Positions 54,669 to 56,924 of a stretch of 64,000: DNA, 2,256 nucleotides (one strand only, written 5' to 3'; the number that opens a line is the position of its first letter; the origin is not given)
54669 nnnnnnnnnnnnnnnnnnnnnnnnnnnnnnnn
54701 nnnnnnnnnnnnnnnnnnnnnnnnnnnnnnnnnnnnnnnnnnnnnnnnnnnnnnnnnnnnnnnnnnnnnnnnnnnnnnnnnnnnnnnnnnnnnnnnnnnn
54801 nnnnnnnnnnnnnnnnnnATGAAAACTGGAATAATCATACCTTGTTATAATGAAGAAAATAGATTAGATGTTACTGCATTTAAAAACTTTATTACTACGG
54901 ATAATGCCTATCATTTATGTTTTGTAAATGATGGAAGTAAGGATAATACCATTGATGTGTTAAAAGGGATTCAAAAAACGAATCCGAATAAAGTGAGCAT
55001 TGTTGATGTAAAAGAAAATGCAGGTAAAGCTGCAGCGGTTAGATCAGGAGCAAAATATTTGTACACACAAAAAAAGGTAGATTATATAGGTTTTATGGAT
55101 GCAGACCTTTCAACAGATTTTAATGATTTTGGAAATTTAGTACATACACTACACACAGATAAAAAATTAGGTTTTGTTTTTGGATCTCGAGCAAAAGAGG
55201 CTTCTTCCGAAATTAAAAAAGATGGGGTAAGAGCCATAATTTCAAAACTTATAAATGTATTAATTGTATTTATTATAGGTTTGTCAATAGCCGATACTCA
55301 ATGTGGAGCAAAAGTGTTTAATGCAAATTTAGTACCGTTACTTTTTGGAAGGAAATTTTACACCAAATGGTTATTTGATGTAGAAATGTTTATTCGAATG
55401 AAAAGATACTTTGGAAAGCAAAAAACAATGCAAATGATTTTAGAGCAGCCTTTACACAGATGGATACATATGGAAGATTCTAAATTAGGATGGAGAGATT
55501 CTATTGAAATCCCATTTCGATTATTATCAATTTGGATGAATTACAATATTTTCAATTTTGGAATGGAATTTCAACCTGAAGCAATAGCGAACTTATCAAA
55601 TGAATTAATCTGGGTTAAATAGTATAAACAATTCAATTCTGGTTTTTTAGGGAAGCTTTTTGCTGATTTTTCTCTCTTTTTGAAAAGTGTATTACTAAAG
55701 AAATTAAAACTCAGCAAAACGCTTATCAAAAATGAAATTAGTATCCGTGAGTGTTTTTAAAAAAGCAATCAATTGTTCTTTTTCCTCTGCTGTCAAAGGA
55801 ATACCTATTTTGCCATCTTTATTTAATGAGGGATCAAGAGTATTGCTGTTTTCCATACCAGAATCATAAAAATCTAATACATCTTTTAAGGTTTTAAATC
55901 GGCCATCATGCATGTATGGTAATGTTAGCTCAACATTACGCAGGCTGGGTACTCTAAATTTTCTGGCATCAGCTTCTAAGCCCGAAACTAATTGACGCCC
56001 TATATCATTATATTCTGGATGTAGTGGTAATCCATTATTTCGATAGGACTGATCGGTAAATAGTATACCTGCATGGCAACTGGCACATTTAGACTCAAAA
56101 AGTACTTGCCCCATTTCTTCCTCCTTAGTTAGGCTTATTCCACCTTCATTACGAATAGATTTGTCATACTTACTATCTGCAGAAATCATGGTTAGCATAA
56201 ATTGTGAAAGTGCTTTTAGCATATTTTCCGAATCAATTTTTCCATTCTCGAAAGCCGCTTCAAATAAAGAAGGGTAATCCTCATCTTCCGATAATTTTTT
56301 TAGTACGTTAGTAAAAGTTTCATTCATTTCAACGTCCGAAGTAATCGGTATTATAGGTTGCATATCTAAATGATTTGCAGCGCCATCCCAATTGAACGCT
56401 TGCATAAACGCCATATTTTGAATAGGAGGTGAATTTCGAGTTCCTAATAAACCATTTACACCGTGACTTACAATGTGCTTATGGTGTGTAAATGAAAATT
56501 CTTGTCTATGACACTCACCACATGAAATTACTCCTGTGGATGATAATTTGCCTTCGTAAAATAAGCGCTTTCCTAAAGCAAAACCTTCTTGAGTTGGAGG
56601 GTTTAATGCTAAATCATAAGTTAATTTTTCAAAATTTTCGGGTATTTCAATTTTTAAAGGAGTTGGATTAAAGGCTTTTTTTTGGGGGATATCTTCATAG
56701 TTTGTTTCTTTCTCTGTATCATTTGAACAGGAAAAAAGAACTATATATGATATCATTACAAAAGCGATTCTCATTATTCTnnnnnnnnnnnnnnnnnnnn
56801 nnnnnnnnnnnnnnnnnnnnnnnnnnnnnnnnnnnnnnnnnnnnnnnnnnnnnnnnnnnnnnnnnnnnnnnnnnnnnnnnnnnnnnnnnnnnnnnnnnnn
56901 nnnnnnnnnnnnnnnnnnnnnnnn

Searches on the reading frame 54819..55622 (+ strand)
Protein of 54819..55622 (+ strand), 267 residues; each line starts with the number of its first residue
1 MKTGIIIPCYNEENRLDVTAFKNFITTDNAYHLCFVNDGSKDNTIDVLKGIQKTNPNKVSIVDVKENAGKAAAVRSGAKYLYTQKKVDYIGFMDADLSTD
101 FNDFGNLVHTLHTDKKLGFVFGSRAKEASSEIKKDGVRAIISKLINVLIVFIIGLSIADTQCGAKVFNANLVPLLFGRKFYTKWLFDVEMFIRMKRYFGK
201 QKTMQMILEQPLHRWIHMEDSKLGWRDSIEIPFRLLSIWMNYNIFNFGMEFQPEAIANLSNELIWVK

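Call 7: search_protein_families(library=pfam, proteins=[window:54819-55622:+])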
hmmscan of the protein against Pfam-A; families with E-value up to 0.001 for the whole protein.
window:54819-55622:+ (267 aa): 3 families
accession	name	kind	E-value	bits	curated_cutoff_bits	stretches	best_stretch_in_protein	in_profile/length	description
PF00535.33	Glycos_transf_2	-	1.8e-20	74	23.3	1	5-168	2-160/168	Glycosyl transferase family 2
PF10111.15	Glyco_tranf_2_2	-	8.4e-06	25.9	27.3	1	5-104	2-99/276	Glycosyltransferase like family 2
PF13641.12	Glyco_tranf_2_3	-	4e-05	24.2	27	1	4-120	4-119/230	Glycosyltransferase like family 2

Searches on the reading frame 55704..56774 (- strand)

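Call 7: search_protein_families(library=pfam, proteins=[window:55704-56774:-])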
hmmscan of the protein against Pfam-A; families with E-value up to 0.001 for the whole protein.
window:55704-56774:- (356 aa): 2 families
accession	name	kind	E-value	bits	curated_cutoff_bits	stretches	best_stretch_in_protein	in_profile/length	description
PF03150.19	CCP_MauG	-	1.3e-50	172.4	25.6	1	63-210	2-147/149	Di-haem cytochrome c peroxidase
PF00034.26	Cytochrom_C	-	1.9e-05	26.3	21.3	0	221-342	3-89/90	Cytochrome c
